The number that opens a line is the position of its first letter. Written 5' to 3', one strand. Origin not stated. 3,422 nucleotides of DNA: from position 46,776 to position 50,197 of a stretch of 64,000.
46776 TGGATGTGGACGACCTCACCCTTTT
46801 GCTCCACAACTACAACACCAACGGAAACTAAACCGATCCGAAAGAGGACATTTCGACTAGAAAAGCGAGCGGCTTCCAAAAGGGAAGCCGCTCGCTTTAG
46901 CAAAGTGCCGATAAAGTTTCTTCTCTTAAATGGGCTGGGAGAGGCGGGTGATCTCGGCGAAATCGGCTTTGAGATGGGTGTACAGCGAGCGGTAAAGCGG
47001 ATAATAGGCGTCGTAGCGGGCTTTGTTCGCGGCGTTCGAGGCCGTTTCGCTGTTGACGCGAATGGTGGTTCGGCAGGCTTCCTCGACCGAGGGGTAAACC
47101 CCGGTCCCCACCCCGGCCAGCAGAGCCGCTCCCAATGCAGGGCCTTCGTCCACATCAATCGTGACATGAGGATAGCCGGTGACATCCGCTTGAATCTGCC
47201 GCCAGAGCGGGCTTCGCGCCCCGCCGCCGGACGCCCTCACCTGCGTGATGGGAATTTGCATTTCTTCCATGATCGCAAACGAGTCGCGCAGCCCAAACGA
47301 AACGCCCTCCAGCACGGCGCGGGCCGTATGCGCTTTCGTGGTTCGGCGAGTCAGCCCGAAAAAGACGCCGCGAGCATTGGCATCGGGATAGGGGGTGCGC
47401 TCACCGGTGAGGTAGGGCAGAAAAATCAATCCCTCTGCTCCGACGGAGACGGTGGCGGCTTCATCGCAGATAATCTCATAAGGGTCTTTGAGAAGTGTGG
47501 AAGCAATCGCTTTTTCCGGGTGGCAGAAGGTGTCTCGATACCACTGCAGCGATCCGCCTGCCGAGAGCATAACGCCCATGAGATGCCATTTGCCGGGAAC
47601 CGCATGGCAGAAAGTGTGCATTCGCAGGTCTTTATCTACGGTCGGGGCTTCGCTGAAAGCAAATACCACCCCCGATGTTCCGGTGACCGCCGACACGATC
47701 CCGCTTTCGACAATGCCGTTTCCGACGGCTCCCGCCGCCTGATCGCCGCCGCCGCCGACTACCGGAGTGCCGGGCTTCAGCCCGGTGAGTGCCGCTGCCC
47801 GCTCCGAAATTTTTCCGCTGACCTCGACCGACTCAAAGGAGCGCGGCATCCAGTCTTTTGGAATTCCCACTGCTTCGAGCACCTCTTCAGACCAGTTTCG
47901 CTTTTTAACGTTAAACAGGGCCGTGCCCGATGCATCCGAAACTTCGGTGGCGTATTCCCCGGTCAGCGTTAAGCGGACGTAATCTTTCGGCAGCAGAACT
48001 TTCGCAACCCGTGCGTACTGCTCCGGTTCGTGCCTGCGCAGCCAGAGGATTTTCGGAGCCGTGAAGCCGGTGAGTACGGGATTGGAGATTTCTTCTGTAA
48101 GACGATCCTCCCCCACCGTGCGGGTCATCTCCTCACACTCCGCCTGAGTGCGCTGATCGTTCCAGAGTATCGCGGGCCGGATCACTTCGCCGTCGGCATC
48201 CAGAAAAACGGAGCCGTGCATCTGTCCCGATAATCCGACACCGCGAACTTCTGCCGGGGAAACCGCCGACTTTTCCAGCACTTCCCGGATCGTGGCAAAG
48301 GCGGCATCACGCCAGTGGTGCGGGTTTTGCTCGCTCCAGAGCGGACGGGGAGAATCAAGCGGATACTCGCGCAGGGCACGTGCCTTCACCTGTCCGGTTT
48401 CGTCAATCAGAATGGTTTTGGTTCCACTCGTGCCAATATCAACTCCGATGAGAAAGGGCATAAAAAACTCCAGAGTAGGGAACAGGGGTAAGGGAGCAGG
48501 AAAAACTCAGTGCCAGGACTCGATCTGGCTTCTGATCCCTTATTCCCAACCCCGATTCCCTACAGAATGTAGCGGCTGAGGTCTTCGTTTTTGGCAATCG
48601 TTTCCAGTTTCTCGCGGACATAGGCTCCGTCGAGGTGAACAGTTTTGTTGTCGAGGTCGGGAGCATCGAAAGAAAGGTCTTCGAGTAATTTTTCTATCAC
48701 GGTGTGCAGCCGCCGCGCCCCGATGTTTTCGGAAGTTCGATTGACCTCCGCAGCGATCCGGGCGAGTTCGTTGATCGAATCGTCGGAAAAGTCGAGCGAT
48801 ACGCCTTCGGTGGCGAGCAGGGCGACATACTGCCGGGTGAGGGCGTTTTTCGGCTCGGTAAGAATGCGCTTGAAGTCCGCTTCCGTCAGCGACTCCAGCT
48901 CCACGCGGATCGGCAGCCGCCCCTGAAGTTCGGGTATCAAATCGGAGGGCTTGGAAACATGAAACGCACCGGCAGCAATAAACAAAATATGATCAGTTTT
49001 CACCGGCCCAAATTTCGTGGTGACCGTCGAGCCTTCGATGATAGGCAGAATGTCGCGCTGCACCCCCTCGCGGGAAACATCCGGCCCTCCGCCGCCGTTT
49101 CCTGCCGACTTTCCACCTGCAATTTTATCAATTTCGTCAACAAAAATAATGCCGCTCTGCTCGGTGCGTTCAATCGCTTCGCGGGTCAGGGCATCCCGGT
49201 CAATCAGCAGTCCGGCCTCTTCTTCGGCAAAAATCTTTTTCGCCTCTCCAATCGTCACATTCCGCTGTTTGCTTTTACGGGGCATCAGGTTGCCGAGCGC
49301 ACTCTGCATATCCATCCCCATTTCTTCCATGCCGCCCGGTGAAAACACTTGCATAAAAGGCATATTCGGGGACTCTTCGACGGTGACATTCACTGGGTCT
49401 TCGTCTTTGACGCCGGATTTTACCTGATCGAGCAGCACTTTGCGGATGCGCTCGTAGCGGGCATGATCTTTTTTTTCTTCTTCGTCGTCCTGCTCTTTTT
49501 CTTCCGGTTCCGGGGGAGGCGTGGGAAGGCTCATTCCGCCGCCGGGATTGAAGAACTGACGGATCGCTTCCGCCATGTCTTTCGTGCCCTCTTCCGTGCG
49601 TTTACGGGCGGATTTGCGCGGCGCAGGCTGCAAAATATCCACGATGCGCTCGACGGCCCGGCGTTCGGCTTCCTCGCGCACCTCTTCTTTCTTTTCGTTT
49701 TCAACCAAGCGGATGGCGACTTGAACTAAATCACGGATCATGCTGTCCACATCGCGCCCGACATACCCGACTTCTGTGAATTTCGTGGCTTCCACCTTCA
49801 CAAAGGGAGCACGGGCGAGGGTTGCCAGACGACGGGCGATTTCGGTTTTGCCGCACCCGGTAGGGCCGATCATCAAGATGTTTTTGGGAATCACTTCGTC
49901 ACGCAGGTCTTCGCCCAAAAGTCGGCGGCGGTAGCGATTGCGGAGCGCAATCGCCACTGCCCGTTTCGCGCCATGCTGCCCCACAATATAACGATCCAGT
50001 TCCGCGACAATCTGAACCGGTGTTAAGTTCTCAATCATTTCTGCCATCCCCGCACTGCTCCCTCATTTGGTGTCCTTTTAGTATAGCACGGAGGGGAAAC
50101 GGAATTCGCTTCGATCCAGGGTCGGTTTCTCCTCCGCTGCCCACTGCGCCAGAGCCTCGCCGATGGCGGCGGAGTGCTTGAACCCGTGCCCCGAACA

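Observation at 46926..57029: Co-oriented, tightly packed cluster: nucleotide cyclase-STAND-TPR, TPR-CHAT protease, FAD oxidoreductase and an orphan HslU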

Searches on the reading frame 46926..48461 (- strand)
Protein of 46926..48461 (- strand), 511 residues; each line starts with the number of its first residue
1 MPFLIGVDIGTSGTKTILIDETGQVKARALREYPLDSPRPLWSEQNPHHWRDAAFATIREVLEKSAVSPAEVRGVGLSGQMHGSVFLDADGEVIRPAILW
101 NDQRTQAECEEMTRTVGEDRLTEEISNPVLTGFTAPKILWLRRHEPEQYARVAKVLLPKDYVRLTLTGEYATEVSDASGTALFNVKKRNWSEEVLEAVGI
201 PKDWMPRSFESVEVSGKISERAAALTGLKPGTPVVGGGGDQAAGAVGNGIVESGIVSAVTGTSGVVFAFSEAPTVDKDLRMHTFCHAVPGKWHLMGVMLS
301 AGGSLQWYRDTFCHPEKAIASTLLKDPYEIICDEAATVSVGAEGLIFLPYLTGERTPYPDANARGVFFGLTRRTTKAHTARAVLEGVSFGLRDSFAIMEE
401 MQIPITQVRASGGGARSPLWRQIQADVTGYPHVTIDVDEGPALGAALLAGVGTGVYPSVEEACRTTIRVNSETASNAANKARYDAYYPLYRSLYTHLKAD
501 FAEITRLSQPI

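Call 3: search_protein_families(library=pfam, proteins=[window:46926-48461:-], max_evalue=0.01)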
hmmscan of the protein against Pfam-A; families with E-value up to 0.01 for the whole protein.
window:46926-48461:- (511 aa): 3 families
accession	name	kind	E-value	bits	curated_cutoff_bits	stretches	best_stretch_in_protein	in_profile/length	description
PF00370.27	FGGY_N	-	4.1e-77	259.5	28.8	1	4-247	2-245/245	FGGY family of carbohydrate kinases, N-terminal domain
PF02782.22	FGGY_C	-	2.2e-41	142.3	27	1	257-451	2-196/198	FGGY family of carbohydrate kinases, C-terminal domain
PF01869.26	BcrAD_BadFG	-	0.00067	19.7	31.5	0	5-93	1-85/271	BadF/BadG/BcrA/BcrD ATPase family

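Call 4: search_protein_families(library=ncbifam, proteins=[window:46926-48461:-], max_evalue=0.01)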
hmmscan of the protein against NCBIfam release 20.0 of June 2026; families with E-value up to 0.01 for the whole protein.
window:46926-48461:- (511 aa): 12 families
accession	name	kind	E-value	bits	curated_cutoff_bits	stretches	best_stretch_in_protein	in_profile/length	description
TIGR01312.1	XylB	equivalog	3.8e-175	583.1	380.25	1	5-494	1-480/481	xylulokinase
NF011601.0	PRK15027.1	equivalog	7.1e-124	413.8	912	1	4-498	2-480/484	xylulokinase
TIGR01314.1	gntK_FGGY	equivalog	6.1e-87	292.2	648.55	1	3-505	1-501/505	gluconokinase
NF008187.0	PRK10939.1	equivalog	1.9e-71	241.3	528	1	2-496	4-502/521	autoinducer-2 kinase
TIGR01311.1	glycerol_kin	equivalog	4.2e-71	239.8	590.35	1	3-483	2-480/496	glycerol kinase GlpK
NF000756.0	PRK00047.1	subfamily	7.6e-67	225.7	498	1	3-483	6-481/502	glycerol kinase GlpK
NF003154.0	PRK04123.1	equivalog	1.6e-50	172.4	428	1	3-501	5-541/554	ribulokinase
TIGR02628.1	fuculo_kin_coli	equivalog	9e-44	150.2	470.9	1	7-463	6-452/465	L-fuculokinase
TIGR01315.1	5C_CHO_kinase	subfamily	1.2e-40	139.8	408.7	1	3-493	1-533/541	FGGY family pentulose kinase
TIGR01234.1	L-ribulokinase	equivalog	2.9e-40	138.6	583.25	1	4-496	3-529/536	ribulokinase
NF007925.0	PRK10640.1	equivalog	4.6e-22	78.1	639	1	4-216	6-218/489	rhamnulokinase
TIGR02627.1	rhamnulo_kin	equivalog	3.8e-21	75.2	527.95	1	6-217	2-213/454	rhamnulokinase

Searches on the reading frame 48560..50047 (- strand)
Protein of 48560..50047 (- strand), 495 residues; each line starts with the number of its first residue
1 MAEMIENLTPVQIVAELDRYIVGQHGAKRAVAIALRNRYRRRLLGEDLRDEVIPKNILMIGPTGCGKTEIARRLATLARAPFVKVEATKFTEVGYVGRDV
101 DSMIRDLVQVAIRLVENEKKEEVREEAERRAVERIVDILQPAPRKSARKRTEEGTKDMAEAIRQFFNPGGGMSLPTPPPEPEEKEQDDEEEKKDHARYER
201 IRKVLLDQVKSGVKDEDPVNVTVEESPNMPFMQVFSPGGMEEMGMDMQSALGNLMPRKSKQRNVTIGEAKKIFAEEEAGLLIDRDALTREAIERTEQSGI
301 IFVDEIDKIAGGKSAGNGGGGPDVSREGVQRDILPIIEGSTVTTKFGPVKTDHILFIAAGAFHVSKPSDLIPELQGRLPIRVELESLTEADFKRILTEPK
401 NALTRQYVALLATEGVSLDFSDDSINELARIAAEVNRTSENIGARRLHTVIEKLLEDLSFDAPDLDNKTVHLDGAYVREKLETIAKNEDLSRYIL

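Call 3: search_protein_families(library=pfam, proteins=[window:48560-50047:-], max_evalue=0.01)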
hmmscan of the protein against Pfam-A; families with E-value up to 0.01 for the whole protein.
window:48560-50047:- (495 aa): 10 families
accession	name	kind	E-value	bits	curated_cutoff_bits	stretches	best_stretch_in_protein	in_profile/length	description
PF07724.20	AAA_2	-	7.7e-32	111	27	2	247-381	19-166/166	AAA domain (Cdc48 subfamily)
PF00004.35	AAA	-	4.1e-15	56.8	21.2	2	57-105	1-51/131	ATPase family associated with various cellular activities (AAA)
PF07728.20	AAA_5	-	1.4e-06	28.8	22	1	56-92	1-38/139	AAA domain (dynein-related subfamily)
PF13521.12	AAA_28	-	2.7e-05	24.9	27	1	57-127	2-73/164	AAA domain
PF13401.12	AAA_22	-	3.3e-05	24.7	27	1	56-105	7-59/130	AAA domain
PF13191.12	AAA_16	-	5.5e-05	24.2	32.6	1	54-166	24-124/167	AAA ATPase domain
PF01078.27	Mg_chelatase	-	0.00019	21.3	20.3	1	56-88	24-55/207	Magnesium chelatase, subunit ChlI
PF10431.15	ClpB_D2-small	-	0.00036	21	21.9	1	387-458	1-63/81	C-terminal, D2-small domain, of ClpB protein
PF00493.29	MCM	-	0.002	17.7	23.3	0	12-89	17-93/224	MCM P-loop domain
PF13238.12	AAA_18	-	0.0039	18.1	29.4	0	57-128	1-56/128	AAA domain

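Call 4: search_protein_families(library=ncbifam, proteins=[window:48560-50047:-], max_evalue=0.01)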
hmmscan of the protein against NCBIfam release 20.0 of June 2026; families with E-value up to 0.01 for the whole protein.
window:48560-50047:- (495 aa): 25 families
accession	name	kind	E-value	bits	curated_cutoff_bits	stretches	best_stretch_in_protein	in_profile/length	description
TIGR00390.1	hslU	equivalog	1.8e-189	630.3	362.45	1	8-495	1-441/441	ATP-dependent protease ATPase subunit HslU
NF003745.1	PRK05342.1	equivalog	1.7e-67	228.1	359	3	7-116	59-171/418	ATP-dependent Clp protease ATP-binding subunit ClpX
TIGR00382.1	clpX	equivalog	4.5e-57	193.9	370.75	3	9-120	68-183/414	ATP-dependent protease ATP-binding subunit ClpX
TIGR01241.2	FtsH_fam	equivalog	1.2e-10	40.8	600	1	53-111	194-250/598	ATP-dependent zinc metalloprotease FtsH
NF003069.1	PRK03992.1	subfamily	1.3e-09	37.7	500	1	54-111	165-220/379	proteasome-activating nucleotidase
NF008004.0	PRK10733.1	equivalog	1.4e-09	36.5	1008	1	52-111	183-240/644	ATP-dependent zinc metalloprotease FtsH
TIGR01242.2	TIGR01242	subfamily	2.2e-09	36.8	500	1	54-111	148-203/362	proteasome-activating nucleotidase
TIGR02639.1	ClpA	equivalog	1.1e-08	33.8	993.15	1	15-97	453-530/734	ATP-dependent Clp protease ATP-binding subunit ClpA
NF041006.2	cell_div_CdvC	equivalog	2.1e-07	30.2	650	1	21-91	105-171/370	cell division protein CdvC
NF047748.1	PrtsmActNtasePan1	equivalog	2.7e-06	26.7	750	1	54-111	182-237/405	proteasome-activating nucleotidase Pan1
NF047747.1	PrtsmActNtasePan2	equivalog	7.9e-06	25.4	700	0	54-111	185-240/397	proteasome-activating nucleotidase Pan2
TIGR01243.1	CDC48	subfamily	6.7e-05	21.4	802.65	0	54-85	212-243/733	CDC48 family AAA ATPase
TIGR03346.1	chaperone_ClpB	equivalog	8.7e-05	21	1232.1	1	12-77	558-618/853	ATP-dependent chaperone ClpB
NF033606.1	heat_AAA_ClpK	exception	0.00014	19.8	1900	1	16-76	610-665/949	heat shock survival AAA family ATPase ClpK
TIGR02928.1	TIGR02928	subfamily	0.00015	20.8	181.3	1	50-87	36-73/366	orc1/cdc6 family replication initiation protein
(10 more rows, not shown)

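Call 11: find_encoding_contigs(protein=window:48560-50047:-, flank=10000, max_places=6)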
Protein window:48560-50047:- (495 aa): no gene with exactly this product is on record in the collection.

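Call 21: find_homologous_proteins(query=window:48563-50047:-)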
Query window:48563-50047:- (495 aa): 8000 proteins with E <= 0.001 among 8000 candidates; the best 120 are listed.
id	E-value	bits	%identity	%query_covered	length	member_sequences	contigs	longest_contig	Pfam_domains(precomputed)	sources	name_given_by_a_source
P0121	0.0e+0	1069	100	100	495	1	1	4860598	PF07724.21,PF00004.36,PF07728.21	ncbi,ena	-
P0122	6.1e-279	944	89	100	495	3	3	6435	PF07724.21,PF00004.36,PF07728.21,PF10431.16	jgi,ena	-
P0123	1.2e-225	768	73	100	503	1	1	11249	PF07724.21,PF00004.36,PF07728.21,PF13191.13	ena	-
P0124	2.5e-225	767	73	100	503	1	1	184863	PF07724.21,PF00004.36,PF13401.13,PF07728.21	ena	-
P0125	3.0e-225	767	73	100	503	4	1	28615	PF07724.21,PF00004.36,PF07728.21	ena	-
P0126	3.1e-223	760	74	100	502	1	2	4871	PF07724.21,PF00004.36,PF13401.13,PF07728.21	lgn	-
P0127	7.2e-223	759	72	100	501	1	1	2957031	PF07724.21,PF00004.36,PF13401.13,PF07728.21,PF01078.28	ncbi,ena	-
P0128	3.4e-222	757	73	100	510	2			PF07724.21,PF00004.36,PF13401.13,PF07728.21,PF10431.16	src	-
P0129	1.7e-221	754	73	100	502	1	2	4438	PF07724.21,PF00004.36,PF07728.21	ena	-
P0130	1.2e-220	751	72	100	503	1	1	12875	PF07724.21,PF00004.36,PF13401.13,PF07728.21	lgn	-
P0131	2.4e-220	751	72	100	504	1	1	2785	PF07724.21,PF00004.36,PF13401.13,PF07728.21,PF13191.13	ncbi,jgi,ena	jgi:ATP-dependent HslUV protease ATP-binding subunit HslU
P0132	3.1e-220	750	72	100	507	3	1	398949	PF07724.21,PF00004.36,PF07728.21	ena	-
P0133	8.1e-220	749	71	100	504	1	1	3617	PF07724.21,PF00004.36,PF07728.21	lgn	-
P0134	1.2e-219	748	72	100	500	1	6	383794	PF07724.21,PF00004.36,PF13401.13,PF07728.21,PF13191.13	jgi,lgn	jgi:ATP-dependent HslUV protease ATP-binding subunit HslU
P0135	1.3e-219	748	72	100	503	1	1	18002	PF07724.21,PF00004.36,PF07728.21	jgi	jgi:ATP-dependent HslUV protease ATP-binding subunit HslU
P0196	3.2e-208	711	69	100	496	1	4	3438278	PF07724.21,PF00004.36,PF07728.21,PF10431.16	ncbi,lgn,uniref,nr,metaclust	ncbi:ATP-dependent protease HslVU, ATPase subunit [Chthonomonas calidirosea]|uniref:ATP-dependent pr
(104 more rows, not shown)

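Call 22: find_encoding_contigs(protein=P0121, flank=10000, max_places=2)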
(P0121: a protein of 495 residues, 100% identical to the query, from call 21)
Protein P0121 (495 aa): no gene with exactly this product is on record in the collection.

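Call 23: find_encoding_contigs(protein=P0127, flank=10000, max_places=2)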
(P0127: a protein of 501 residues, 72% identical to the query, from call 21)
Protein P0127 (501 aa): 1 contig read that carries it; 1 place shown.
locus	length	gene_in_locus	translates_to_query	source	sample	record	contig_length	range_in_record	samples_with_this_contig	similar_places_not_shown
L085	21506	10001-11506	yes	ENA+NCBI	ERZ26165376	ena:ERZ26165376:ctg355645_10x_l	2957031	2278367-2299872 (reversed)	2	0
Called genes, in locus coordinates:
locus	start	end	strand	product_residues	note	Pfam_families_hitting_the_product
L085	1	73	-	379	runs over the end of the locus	PF03663:Glyco_hydro_76, PF07470:Glyco_hydro_88, PF07221:GlcNAc_2-epim (faint)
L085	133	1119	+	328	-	PF01370:Epimerase, PF13460:NAD_binding_10 (weak), PF16363:GDP_Man_Dehyd (faint), PF08338:DUF1731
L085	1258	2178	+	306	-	-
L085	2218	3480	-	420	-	PF00070:Pyr_redox (faint), PF01266:DAO, PF03486:HI0933_like (faint), PF07992:Pyr_redox_2 (weak), PF13738:Pyr_redox_3 (faint)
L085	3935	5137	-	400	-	PF00654:Voltage_CLC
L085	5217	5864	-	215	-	PF05685:Uma2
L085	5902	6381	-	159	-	-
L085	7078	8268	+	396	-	PF00712:DNA_pol3_beta, PF02767:DNA_pol3_beta_2, PF02768:DNA_pol3_beta_3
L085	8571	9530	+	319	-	PF04794:YdjC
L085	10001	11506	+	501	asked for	PF01078:Mg_chelatase (faint), PF00004:AAA (weak), PF07728:AAA_5 (faint), PF13401:AAA_22 (faint), PF07724:AAA_2, PF00004:AAA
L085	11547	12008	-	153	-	-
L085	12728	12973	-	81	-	-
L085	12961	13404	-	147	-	-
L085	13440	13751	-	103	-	-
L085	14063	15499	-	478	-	PF00919:UPF0004, PF04055:Radical_SAM, PF01938:TRAM (weak)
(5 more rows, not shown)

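Call 24: find_encoding_contigs(protein=P0196, flank=10000, max_places=2)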
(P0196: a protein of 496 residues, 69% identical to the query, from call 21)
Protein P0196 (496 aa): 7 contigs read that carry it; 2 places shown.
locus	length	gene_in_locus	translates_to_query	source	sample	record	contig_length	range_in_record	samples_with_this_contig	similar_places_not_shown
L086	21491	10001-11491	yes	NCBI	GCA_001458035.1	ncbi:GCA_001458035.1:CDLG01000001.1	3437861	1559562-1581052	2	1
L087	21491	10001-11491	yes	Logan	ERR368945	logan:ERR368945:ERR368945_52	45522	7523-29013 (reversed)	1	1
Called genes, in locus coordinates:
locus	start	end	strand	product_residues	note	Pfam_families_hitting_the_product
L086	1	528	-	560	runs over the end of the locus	PF01590:GAF, PF00990:GGDEF, PF17853:GGDEF_2 (weak), PF13487:HD_5, PF01966:HD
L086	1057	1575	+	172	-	-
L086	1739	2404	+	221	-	PF00392:GntR, PF07729:FCD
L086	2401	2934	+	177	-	-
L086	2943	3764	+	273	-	PF01209:Ubie_methyltran, PF03141:Methyltransf_29 (faint), PF13489:Methyltransf_23, PF24675:NpmA (faint), PF08241:Methyltransf_11, PF08242:Methyltransf_12, PF13649:Methyltransf_25, PF13847:Methyltransf_31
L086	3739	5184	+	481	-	PF00330:Aconitase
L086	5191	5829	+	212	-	PF00694:Aconitase_C, PF27512:LeuD, PF27434:LeuD_C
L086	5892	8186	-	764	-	PF16586:DUF5060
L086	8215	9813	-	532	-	PF08666:SAF, PF04295:GD_AH_second, PF20629:GD_AH_C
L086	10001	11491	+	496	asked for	PF00004:AAA (weak), PF07724:AAA_2 (weak), PF07728:AAA_5 (faint), PF07724:AAA_2, PF00004:AAA (weak), PF10431:ClpB_D2-small (weak)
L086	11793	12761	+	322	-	PF01116:F_bP_aldolase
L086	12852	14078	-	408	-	PF00583:Acetyltransf_1, PF13527:Acetyltransf_9, PF13508:Acetyltransf_7 (weak), PF17668:Acetyltransf_17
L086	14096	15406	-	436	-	PF00657:Lipase_GDSL, PF13472:Lipase_GDSL_2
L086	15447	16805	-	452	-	PF00289:Biotin_carb_N, PF02222:ATP-grasp (weak), PF02786:CPSase_L_D2, PF07478:Dala_Dala_lig_C, PF02785:Biotin_carb_C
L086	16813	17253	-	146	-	PF00364:Biotin_lipoyl, PF25973:BSH_CzcB (faint)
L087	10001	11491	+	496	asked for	PF00004:AAA (weak), PF07724:AAA_2 (weak), PF07728:AAA_5 (faint), PF07724:AAA_2, PF00004:AAA (weak), PF10431:ClpB_D2-small (weak)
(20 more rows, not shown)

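Call 31: find_encoding_contigs(protein=P0122, flank=10000, max_places=3)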
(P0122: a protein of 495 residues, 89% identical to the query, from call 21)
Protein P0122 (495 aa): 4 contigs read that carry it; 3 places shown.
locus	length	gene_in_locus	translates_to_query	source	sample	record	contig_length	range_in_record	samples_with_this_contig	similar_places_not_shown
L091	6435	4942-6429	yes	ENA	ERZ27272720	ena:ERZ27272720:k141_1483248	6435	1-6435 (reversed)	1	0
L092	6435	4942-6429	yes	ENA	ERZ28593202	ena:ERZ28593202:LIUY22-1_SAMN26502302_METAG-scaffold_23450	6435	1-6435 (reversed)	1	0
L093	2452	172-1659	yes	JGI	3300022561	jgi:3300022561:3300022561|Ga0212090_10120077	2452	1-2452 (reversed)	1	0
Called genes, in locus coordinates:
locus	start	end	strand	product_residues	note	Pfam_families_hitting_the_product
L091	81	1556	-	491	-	-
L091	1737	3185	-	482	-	-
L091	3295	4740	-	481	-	-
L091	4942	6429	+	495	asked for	PF00004:AAA (weak), PF07728:AAA_5 (faint), PF10431:ClpB_D2-small (faint), PF07724:AAA_2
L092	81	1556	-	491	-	-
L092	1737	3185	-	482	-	-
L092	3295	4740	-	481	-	-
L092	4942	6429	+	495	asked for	PF00004:AAA (weak), PF07728:AAA_5 (faint), PF10431:ClpB_D2-small (faint), PF07724:AAA_2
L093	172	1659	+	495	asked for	PF00004:AAA (weak), PF07728:AAA_5 (faint), PF10431:ClpB_D2-small (faint), PF07724:AAA_2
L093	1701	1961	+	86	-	PF04255:DUF433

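Call 62: search_protein_families(library=padloc, proteins=[window:48563-50047:-], max_evalue=0.001)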
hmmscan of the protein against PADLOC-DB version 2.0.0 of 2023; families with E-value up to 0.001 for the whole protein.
window:48563-50047:- (495 aa): 4 families
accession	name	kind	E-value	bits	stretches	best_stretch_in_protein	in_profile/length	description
PDLC03838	DolB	-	5e-06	24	1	11-79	131-191/375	-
PDLC04140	mad8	-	6.1e-05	20.7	1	54-168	27-113/314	mads_8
PDLC02196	IetA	-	9.8e-05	19.9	1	53-84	121-152/374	-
PDLC04232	IetA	-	0.0009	16.7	0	56-86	118-148/330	-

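Call 78: list_cluster_members(proteins=[P0121, P0241, P0243])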
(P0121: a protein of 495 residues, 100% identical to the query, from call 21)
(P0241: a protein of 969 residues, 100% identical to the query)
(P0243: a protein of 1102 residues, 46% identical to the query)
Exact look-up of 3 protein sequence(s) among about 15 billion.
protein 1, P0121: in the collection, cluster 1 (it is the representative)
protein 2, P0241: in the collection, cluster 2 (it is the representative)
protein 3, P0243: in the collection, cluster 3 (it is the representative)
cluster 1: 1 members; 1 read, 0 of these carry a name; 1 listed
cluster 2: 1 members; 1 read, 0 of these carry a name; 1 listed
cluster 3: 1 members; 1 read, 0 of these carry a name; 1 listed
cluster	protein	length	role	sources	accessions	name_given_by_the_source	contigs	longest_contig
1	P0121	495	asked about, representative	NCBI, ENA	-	-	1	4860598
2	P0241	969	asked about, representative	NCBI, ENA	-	-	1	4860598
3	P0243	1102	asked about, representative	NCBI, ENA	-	-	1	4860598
